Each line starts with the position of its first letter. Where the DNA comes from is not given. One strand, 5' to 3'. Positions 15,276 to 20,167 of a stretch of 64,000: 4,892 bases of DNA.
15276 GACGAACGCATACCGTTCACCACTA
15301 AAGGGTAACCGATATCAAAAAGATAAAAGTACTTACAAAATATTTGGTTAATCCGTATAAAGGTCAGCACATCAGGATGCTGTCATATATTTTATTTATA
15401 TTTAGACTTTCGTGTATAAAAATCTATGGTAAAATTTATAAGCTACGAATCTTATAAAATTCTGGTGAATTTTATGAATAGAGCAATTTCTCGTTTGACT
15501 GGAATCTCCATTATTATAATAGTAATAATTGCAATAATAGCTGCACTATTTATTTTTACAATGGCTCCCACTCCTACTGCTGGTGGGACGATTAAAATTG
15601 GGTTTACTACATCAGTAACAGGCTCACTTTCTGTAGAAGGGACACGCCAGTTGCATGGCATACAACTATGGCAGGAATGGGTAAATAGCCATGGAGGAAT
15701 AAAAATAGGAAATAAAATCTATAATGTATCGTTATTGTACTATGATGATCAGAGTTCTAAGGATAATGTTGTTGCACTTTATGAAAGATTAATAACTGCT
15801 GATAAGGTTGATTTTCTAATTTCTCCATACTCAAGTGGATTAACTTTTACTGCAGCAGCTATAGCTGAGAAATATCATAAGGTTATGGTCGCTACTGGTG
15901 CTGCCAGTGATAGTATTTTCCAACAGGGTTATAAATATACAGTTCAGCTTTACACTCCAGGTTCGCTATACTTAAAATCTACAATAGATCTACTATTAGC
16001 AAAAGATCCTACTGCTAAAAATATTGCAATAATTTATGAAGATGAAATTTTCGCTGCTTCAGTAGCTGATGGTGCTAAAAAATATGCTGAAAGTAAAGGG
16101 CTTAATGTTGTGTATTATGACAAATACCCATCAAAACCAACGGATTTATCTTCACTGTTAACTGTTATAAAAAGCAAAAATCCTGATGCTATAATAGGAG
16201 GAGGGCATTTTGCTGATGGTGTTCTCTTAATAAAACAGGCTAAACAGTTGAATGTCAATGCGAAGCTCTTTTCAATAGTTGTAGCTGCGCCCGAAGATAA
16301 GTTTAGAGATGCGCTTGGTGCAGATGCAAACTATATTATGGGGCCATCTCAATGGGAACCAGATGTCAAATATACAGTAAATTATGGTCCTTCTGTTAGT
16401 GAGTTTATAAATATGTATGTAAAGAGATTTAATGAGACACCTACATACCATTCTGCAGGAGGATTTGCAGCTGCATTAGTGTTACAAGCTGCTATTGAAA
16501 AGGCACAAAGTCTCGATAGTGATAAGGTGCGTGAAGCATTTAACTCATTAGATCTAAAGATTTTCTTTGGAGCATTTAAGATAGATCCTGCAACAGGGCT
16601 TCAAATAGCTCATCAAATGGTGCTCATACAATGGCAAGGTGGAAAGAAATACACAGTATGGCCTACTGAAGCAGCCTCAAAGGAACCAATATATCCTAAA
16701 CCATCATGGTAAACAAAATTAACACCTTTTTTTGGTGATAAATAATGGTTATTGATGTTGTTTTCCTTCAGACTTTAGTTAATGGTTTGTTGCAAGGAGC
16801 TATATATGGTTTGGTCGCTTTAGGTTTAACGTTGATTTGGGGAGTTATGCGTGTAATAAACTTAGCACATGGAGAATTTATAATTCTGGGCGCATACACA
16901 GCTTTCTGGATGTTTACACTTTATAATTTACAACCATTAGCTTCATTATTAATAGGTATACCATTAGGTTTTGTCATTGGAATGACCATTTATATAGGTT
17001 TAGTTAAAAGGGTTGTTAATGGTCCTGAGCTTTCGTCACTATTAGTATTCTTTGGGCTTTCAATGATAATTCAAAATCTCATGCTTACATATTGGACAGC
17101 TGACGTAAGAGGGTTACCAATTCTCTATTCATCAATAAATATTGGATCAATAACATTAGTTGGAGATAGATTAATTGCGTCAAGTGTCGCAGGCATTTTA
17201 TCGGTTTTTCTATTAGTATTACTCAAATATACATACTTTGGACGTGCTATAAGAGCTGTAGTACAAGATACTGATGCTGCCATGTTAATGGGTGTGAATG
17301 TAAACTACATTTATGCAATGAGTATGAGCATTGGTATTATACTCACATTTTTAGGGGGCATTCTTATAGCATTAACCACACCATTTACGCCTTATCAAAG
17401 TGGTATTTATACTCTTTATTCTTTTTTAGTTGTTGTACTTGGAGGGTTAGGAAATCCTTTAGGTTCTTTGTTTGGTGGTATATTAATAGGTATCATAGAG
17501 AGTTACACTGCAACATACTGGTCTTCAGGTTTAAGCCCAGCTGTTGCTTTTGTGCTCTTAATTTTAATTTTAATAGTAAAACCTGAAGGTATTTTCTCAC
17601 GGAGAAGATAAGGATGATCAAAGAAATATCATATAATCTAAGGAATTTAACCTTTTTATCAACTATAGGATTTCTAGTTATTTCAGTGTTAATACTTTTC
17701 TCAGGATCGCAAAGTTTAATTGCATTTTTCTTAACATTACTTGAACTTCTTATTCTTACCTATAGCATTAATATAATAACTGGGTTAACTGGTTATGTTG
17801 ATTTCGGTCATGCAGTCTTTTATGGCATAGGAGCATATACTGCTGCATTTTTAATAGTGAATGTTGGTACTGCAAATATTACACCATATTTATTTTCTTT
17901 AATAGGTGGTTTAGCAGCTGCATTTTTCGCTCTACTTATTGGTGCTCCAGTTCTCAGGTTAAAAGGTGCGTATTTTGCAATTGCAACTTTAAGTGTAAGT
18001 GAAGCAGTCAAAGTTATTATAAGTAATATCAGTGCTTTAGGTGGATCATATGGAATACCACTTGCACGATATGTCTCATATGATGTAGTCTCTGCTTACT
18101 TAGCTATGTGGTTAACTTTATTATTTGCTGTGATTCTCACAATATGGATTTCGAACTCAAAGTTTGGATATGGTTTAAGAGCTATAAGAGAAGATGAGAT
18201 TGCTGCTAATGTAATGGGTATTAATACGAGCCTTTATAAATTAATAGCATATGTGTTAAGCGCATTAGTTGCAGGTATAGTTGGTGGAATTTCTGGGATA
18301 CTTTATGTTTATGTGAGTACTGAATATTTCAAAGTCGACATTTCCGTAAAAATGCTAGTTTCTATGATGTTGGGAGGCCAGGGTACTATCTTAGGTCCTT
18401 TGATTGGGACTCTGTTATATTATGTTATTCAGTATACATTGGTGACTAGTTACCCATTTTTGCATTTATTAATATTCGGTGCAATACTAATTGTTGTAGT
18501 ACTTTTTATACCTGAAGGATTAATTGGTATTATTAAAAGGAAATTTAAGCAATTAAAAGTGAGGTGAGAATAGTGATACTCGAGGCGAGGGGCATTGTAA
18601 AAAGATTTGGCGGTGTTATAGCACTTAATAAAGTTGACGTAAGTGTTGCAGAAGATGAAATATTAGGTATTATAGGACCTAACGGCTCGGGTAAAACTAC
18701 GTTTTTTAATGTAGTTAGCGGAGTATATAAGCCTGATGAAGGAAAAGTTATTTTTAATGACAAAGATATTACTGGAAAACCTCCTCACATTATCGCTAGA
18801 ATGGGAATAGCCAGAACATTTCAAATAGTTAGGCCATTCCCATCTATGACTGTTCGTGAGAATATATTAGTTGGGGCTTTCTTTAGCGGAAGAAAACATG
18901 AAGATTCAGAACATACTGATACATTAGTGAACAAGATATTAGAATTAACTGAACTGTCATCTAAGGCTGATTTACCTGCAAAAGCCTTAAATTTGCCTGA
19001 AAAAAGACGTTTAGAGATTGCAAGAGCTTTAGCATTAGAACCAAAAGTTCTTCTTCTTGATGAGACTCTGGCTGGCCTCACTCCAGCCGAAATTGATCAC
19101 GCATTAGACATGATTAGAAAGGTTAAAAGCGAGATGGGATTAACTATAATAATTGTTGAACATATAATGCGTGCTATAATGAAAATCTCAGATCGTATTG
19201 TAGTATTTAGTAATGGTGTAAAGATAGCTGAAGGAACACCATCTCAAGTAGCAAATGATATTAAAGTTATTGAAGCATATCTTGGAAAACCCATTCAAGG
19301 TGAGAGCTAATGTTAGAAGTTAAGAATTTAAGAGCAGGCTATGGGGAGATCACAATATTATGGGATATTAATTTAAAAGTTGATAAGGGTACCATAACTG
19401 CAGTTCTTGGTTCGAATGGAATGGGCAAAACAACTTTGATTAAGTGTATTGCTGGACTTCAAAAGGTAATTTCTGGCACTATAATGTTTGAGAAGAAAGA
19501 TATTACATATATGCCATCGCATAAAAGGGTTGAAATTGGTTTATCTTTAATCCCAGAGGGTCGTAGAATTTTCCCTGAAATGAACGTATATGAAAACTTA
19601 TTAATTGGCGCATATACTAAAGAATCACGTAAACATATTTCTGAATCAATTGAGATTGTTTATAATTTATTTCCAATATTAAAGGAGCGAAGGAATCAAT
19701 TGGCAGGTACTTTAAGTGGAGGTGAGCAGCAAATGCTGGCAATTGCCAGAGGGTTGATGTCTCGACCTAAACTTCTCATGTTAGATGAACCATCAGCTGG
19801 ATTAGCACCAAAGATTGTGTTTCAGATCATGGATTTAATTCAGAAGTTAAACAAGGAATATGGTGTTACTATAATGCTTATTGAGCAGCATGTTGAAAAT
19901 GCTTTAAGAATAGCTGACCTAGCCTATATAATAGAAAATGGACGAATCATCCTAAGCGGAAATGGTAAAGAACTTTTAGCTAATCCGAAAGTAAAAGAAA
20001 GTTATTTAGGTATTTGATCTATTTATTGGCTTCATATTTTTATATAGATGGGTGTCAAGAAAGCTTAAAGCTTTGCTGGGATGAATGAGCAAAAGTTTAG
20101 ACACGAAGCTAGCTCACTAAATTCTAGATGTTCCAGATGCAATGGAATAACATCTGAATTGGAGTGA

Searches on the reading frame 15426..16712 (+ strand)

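Call 47: search_protein_families(library=pfam, proteins=[window:15426-16712:+], max_evalue=0.00001)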
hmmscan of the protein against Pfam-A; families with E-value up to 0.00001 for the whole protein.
window:15426-16712:+ (428 aa): 3 families
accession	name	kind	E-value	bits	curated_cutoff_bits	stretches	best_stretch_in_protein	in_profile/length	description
PF13458.12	Peripla_BP_6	-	8.8e-58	197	31.7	1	55-407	1-343/343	Periplasmic binding protein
PF01094.35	ANF_receptor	-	1.6e-12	47.6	25.4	1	106-285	30-210/353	Receptor family ligand binding region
PF13433.12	Peripla_BP_5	-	2.4e-12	47.1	27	1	56-416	1-350/363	Periplasmic binding protein domain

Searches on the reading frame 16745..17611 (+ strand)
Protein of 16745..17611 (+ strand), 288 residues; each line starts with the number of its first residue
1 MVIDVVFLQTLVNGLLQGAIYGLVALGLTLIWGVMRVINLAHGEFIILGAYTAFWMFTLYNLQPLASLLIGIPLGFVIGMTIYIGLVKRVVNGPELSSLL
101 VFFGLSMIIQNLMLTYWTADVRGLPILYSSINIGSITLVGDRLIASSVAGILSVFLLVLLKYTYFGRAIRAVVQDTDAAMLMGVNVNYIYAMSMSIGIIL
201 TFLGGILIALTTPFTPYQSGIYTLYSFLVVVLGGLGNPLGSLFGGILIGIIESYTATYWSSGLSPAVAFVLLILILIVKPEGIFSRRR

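Call 47: search_protein_families(library=pfam, proteins=[window:16745-17611:+], max_evalue=0.00001)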
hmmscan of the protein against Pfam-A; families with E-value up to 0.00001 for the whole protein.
window:16745-17611:+ (288 aa): 1 family
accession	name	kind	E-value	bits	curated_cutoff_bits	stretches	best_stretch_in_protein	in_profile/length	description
PF02653.21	BPD_transp_2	-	1.8e-38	132.6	26.8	1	11-276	2-269/269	Branched-chain amino acid transport system / permease component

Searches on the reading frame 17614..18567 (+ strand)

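Call 47: search_protein_families(library=pfam, proteins=[window:17614-18567:+], max_evalue=0.00001)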
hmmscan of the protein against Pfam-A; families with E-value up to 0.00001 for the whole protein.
window:17614-18567:+ (317 aa): 1 family
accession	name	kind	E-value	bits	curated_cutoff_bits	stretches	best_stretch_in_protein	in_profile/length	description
PF02653.21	BPD_transp_2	-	9.8e-37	127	26.8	1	39-296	6-269/269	Branched-chain amino acid transport system / permease component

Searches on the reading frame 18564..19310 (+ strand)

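Call 47: search_protein_families(library=pfam, proteins=[window:18564-19310:+], max_evalue=0.00001)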
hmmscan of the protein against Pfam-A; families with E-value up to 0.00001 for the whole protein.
window:18564-19310:+ (248 aa): 2 families
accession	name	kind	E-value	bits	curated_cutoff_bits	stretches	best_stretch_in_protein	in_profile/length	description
PF00005.33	ABC_tran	-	5e-28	98.8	25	1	21-169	1-136/137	ABC transporter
PF12399.14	BCA_ABC_TP_C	-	1.7e-08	34.3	25.5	1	220-242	2-24/27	Branched-chain amino acid ATP-binding cassette transporter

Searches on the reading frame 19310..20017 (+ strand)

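Call 47: search_protein_families(library=pfam, proteins=[window:19310-20017:+], max_evalue=0.00001)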
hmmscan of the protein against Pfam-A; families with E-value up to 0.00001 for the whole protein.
window:19310-20017:+ (235 aa): 2 families
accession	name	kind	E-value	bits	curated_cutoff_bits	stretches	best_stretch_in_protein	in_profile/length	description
PF00005.33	ABC_tran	-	7.3e-32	111.3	25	1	19-162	3-136/137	ABC transporter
PF13304.12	AAA_21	-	1.3e-10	42.2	27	0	126-189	229-294/304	AAA domain, putative AbiEii toxin, Type IV TA system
